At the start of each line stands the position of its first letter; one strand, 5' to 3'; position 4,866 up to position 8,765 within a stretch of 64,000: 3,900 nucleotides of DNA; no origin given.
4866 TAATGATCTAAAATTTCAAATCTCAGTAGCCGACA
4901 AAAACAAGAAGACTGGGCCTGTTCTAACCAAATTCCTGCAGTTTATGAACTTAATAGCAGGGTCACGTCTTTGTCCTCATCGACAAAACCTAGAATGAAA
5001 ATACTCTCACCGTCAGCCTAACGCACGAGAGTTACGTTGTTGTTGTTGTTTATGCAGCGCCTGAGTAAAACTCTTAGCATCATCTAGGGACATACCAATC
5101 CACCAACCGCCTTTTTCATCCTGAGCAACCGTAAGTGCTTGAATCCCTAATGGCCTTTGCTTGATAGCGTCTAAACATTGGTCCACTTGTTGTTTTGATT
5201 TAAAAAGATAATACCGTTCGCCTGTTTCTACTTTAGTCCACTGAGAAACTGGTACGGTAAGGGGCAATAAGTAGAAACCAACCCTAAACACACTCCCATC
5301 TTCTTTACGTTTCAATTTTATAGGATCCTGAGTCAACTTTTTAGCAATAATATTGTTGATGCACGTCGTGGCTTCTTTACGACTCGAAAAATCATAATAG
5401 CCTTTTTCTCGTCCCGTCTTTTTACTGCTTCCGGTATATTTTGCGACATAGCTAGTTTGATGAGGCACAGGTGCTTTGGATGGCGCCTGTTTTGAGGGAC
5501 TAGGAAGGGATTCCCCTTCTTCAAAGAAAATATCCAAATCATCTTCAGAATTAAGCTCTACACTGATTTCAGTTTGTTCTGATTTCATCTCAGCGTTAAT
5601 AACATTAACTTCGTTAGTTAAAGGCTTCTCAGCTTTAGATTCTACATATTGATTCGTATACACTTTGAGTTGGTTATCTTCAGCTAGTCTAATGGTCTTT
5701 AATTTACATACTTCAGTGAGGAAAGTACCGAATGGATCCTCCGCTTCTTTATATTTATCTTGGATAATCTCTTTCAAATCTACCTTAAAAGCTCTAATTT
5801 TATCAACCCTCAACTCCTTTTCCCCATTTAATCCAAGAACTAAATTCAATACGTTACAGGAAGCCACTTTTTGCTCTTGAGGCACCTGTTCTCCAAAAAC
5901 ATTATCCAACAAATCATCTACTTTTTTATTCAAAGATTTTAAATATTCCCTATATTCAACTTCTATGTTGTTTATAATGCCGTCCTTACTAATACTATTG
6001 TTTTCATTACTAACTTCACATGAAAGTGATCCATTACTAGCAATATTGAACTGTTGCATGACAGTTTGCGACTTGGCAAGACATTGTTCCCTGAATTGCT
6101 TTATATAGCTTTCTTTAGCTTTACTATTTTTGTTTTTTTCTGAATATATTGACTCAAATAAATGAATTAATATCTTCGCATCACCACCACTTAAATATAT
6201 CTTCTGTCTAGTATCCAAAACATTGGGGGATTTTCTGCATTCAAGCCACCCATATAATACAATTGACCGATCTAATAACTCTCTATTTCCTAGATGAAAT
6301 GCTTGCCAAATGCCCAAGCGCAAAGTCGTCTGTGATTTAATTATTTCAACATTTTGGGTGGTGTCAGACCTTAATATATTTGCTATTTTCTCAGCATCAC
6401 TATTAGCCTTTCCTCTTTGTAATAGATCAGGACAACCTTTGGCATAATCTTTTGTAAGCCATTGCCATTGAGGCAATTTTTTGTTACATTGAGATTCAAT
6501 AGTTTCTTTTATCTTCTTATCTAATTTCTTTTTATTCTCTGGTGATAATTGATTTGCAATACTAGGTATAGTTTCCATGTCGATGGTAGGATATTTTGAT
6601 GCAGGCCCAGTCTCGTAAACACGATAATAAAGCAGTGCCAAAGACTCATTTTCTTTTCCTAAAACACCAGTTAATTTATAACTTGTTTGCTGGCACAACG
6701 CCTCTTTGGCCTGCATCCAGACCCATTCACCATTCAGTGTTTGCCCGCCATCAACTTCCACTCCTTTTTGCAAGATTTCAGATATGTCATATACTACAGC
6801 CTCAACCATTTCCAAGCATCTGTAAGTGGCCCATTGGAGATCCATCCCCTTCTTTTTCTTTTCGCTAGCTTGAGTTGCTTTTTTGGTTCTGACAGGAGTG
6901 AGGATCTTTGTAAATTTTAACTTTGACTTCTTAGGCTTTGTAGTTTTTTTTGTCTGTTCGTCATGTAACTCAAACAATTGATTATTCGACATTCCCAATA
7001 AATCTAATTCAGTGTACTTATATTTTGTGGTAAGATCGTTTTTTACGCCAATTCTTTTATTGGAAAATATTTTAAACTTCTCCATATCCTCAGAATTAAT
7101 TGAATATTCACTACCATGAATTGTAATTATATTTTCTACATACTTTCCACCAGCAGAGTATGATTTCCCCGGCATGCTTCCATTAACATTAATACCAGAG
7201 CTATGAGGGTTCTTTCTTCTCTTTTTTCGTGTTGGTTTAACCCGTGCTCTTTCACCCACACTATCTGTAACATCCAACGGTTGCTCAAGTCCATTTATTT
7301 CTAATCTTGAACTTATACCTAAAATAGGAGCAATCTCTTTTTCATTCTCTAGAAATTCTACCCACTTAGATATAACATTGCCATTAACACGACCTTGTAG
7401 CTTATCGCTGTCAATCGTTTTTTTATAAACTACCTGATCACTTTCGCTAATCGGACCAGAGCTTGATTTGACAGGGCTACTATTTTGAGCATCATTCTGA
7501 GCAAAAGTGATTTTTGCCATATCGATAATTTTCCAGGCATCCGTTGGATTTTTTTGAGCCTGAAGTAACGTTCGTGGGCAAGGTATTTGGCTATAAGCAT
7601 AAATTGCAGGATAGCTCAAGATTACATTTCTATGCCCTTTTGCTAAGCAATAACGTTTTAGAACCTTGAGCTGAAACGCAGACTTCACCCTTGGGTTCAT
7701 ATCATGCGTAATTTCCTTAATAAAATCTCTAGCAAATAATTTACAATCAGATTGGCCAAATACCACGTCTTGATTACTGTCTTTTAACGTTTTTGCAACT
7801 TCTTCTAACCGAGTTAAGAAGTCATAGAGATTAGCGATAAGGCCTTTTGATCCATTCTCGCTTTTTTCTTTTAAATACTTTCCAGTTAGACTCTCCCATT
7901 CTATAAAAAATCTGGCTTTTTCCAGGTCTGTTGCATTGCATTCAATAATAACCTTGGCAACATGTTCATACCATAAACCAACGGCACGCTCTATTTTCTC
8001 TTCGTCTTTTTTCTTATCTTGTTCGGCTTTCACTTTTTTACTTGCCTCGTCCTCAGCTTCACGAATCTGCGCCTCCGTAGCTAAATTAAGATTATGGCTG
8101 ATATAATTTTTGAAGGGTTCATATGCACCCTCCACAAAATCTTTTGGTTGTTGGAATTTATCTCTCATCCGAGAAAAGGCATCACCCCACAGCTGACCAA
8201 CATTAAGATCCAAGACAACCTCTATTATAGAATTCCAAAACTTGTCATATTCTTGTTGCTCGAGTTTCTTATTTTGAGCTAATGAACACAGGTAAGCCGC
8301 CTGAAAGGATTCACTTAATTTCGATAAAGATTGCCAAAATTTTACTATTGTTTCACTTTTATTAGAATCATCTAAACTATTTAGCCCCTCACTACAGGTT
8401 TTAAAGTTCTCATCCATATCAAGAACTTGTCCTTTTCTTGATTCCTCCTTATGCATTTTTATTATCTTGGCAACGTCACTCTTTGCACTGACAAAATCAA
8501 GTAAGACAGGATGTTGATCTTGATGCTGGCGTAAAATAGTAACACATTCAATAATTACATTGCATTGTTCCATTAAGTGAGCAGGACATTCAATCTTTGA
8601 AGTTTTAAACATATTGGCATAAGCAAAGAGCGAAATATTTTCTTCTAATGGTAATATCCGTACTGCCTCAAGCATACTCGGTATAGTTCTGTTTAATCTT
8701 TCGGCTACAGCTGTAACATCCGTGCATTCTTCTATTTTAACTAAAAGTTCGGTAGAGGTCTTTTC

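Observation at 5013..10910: AT-rich island encoding a 1965-aa orphan protein between ccmAB and ligA: best candidate for an undescribed function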

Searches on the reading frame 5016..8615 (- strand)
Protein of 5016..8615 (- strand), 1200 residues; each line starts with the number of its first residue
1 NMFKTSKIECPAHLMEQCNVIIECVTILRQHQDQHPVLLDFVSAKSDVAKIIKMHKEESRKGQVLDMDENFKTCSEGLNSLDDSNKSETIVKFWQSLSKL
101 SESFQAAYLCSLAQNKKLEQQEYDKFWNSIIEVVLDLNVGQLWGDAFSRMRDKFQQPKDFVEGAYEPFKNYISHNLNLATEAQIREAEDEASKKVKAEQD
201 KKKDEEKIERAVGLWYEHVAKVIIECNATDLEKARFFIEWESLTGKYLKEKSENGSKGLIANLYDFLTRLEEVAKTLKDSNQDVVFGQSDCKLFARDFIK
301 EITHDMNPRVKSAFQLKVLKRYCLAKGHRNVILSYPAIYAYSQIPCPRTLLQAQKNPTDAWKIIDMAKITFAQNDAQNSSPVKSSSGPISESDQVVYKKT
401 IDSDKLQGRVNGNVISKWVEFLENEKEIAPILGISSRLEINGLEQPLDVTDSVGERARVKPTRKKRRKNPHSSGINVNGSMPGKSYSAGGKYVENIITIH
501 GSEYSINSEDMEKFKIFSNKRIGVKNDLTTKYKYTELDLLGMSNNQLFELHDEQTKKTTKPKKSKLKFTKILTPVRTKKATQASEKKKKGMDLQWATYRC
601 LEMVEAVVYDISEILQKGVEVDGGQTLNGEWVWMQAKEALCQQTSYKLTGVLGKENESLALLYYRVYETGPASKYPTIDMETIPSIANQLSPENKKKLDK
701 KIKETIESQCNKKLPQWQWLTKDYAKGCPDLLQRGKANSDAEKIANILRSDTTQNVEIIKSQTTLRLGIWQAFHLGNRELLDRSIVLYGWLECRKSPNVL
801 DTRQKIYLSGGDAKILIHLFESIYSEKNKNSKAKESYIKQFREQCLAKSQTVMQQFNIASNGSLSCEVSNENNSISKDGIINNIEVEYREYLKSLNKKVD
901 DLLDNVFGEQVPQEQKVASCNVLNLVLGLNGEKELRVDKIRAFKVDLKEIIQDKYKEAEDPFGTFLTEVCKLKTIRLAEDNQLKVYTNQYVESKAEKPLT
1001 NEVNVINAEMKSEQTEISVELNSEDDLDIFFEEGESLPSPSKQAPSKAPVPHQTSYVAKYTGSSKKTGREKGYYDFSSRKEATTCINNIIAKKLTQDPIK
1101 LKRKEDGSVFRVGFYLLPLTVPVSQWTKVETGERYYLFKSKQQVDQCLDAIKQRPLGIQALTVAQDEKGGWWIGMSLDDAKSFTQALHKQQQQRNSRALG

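Call 34: search_protein_representatives(protein=window:5016-8615:-)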
Query: 1200 residues. Proteins with E-value up to 0.001 (for the whole library): 2; up to 1e-10: 1; up to 1e-30: 1. The best 2 are listed.
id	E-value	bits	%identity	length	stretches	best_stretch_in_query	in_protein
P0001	0.0e+00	2699.5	100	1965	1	1-1200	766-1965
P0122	8.7e-10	53.5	36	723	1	890-1002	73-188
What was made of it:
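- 5649..5942 (-): Residues 1657-1754: the ~100-aa cassette, the only part with a homologue. It is 39% identical to residues 75-175 of P0122 (MBL0319456.1, IPP74_09265), an ankyrin-repeat protein of the same MAG. It is absent from P0122's closest homologue, P0123. calls 34 (library-wide E = 8.7e-10), 37, 39, 40, 59, 62, 86
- Tried and rejected: Exhaustive phmmer with residues 766-1965 against 1.84 billion representatives: only the protein itself plus P0122 (call 34).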

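Call 38: find_encoding_contigs(protein=P0122, flank=10000, max_places=4)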
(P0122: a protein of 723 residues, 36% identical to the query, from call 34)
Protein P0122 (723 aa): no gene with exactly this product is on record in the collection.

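Call 39: search_protein_families(library=pfam, proteins=[P0122], max_evalue=0.1)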
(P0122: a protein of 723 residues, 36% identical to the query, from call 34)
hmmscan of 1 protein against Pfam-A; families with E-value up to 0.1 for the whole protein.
P0122 (723 aa): 6 families
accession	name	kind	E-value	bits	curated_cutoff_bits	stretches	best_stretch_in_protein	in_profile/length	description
PF12796.13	Ank_2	-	3.9e-05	24.6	27.3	1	591-651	31-84/90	Ankyrin repeats (3 copies)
PF13637.12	Ank_4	-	5.9e-05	23.7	22.7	1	605-646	8-49/50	Ankyrin repeats (many copies)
PF13606.12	Ank_3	-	0.00015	22.3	22.3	0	626-653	1-28/30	Ankyrin repeat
PF13857.12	Ank_5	-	0.0003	21.5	27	1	613-653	1-42/56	Ankyrin repeats (many copies)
PF00023.36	Ank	-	0.00086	19.9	21.1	0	604-624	12-32/33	Ankyrin repeat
PF18355.7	DUF5607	-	0.047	14.6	25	0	525-550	3-26/65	Domain of unknown function (DUF5607)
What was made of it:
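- On Eukaryote-like-domain effectors (Ank, U-box, F-box, etc.): Only the partner protein P0122 has Ank repeats (call 39).
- The cassette partner carries ankyrin repeats (call 39).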

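Call 40: list_cluster_members(proteins=[P0122, P0001])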
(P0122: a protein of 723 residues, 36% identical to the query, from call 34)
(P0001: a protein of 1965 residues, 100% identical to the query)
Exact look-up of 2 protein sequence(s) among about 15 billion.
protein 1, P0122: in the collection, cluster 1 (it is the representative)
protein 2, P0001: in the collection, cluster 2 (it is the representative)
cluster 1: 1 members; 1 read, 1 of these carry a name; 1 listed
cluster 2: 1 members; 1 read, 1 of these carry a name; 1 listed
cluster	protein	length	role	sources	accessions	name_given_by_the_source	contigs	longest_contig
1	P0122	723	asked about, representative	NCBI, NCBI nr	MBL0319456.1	MAG: hypothetical protein IPP74_09265 [Alphaproteobacteria bacterium] | hypothetical protein [Alphaproteobacteria bacterium]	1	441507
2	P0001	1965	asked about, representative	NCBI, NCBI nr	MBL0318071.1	MAG: hypothetical protein IPP74_02020 [Alphaproteobacteria bacterium] | hypothetical protein [Alphaproteobacteria bacterium]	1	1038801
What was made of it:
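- The paralogous cassette in another gene of the same genome (call 40) indicates long residence or local origin. A related cassette exists elsewhere in the same MAG (call 40).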

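Call 59: find_homologous_proteins(query=A1, max_evalue=0.01)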
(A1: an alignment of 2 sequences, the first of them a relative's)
Query A1 (2 sequences) (723 aa, profile of the alignment): 2 proteins with E <= 0.01 among 8000 candidates.
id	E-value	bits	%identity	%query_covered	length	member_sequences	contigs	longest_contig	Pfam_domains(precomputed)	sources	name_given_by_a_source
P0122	0.0e+0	1662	100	100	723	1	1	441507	-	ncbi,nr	ncbi:MAG: hypothetical protein IPP74_09265 [Alphaproteobacteria bacterium]|nr:hypothetical protein [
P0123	4.3e-193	662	52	73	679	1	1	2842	-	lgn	-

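Call 61: find_encoding_contigs(protein=P0123, flank=5000, max_places=4)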
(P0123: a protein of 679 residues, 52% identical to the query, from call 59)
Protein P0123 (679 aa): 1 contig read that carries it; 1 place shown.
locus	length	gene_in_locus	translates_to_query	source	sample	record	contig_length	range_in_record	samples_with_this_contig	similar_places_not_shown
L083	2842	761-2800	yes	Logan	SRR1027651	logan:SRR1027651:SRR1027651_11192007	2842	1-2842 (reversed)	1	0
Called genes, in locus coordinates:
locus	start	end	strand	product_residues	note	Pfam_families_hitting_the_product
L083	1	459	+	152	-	?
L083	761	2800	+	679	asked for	-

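Call 66: search_protein_families(library=padloc, proteins=[P0122], max_evalue=0.1)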
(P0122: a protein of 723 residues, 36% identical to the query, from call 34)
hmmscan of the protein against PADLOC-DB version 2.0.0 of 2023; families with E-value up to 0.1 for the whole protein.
P0122 (723 aa): 1 family
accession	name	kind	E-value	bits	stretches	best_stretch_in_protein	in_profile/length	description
PDLC04783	PDC-M72A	-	4.1e-05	21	1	605-651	274-320/392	-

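Call 67: search_protein_families(library=phrogs, proteins=[P0122], max_evalue=0.1)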
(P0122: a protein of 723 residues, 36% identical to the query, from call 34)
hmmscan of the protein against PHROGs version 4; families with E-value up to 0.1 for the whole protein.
P0122 (723 aa): 2 families
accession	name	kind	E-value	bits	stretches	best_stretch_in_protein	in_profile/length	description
phrog_9262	-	unknown function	0.00026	21.6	1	542-650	9-97/253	-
phrog_2389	-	moron, auxiliary metabolic gene and host takeover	0.054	14.2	0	72-119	55-104/158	QueD-like 6-pyruvoyl-tetrahydropterin synthase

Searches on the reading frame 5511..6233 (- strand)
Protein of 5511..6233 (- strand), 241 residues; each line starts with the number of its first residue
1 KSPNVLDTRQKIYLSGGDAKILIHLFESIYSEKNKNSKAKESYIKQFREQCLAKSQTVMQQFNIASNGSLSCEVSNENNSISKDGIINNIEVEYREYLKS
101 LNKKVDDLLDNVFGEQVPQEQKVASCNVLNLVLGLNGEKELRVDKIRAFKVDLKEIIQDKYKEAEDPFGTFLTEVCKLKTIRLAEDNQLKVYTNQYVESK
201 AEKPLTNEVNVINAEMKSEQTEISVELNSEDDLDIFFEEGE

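Call 42: search_protein_families(library=pfam, proteins=[window:5511-6233:-], max_evalue=10)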
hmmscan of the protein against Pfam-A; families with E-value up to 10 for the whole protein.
window:5511-6233:- (241 aa): 1 family
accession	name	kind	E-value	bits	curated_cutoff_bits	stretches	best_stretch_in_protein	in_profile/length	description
PF14195.11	DUF4316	-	1.6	9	25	1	74-106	10-39/43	Domain of unknown function (DUF4316)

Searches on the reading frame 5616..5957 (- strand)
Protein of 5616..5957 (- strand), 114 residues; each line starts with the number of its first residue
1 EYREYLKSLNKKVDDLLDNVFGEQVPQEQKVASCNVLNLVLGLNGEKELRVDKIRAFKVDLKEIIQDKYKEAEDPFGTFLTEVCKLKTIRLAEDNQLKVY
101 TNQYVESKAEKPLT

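Call 87: search_solved_structures(query=A3, max_evalue=10, show_alignments=2)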
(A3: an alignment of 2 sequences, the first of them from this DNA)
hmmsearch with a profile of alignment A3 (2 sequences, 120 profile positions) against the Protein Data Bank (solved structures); distinct sequences matched with E-value up to 10: 3.
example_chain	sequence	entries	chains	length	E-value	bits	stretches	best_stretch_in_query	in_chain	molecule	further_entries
4xmq_A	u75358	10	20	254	0.18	15.4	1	31-83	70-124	Putative methyl-accepting chemotaxis signal transduction protein | Methyl-accepting chemotaxis protein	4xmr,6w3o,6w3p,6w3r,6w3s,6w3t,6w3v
3m5w_A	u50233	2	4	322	0.73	13.5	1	13-95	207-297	Tryptophanyl-tRNA synthetase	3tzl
3h4c_A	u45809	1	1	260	1.5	12.4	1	46-82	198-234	Transcription factor TFIIB-like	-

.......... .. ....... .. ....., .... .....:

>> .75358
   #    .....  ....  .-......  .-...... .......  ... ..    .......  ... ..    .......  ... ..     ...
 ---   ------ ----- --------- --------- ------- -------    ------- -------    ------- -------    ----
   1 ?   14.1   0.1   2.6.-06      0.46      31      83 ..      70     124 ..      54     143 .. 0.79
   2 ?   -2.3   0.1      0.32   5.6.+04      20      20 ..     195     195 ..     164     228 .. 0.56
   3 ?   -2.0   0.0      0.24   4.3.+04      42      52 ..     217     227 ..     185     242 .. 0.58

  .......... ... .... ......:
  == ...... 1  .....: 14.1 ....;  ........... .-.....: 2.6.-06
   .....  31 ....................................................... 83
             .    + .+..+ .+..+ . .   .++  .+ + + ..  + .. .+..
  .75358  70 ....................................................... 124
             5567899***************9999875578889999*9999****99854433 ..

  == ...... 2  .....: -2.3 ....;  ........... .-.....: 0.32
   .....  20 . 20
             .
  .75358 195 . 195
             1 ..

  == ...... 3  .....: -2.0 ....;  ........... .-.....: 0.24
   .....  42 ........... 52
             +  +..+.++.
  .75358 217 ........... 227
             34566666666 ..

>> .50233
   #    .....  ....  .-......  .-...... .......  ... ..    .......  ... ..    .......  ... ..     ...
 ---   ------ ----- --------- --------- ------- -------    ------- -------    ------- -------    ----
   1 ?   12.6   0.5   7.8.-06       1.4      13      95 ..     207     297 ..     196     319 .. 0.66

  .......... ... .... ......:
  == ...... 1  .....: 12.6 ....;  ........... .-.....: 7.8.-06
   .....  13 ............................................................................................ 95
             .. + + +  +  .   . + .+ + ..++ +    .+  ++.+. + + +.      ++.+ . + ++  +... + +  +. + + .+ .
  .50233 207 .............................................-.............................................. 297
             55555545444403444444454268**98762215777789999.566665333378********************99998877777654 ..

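Call 88: find_related_loci(query=A3, collection=metagenome_contigs, flank=5000)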
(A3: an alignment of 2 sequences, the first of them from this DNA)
Query A3 (114 aa) in metagenome_contigs; peptide patterns used: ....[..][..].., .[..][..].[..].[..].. (x = any residue, [..] = any of these).
550 stretches matched a pattern, but none encodes a relative of the query by tblastn (E <= 1e-3).

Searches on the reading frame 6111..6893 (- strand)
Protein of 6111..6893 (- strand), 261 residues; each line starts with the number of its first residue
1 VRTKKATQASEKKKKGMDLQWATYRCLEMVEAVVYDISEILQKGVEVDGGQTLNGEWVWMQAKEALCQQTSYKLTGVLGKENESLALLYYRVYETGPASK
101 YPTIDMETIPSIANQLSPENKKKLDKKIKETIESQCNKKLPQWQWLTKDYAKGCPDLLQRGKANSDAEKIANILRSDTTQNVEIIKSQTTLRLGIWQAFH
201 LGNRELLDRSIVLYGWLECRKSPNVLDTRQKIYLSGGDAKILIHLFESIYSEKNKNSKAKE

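Call 42: search_protein_families(library=pfam, proteins=[window:6111-6893:-], max_evalue=10)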
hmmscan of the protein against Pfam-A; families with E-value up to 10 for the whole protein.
window:6111-6893:- (261 aa): 1 family
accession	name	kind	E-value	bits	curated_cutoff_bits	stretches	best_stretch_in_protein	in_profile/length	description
PF09056.16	Phospholip_A2_3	-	0.21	12.6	29.4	1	114-140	62-88/110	Prokaryotic phospholipase A2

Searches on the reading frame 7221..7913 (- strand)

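Call 42: search_protein_families(library=pfam, proteins=[window:7221-7913:-], max_evalue=10)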
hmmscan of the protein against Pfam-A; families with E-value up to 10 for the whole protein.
window:7221-7913:- (231 aa): 2 families
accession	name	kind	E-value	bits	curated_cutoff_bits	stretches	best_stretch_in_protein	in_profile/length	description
PF22262.2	DUF6950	-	0.043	14.3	27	1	34-78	8-51/134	Domain of unknown function (DUF6950)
PF22123.2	Exu_RNase_H_like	-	0.14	13.1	27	1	10-67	67-117/163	Exuperantia RNAse H-like domain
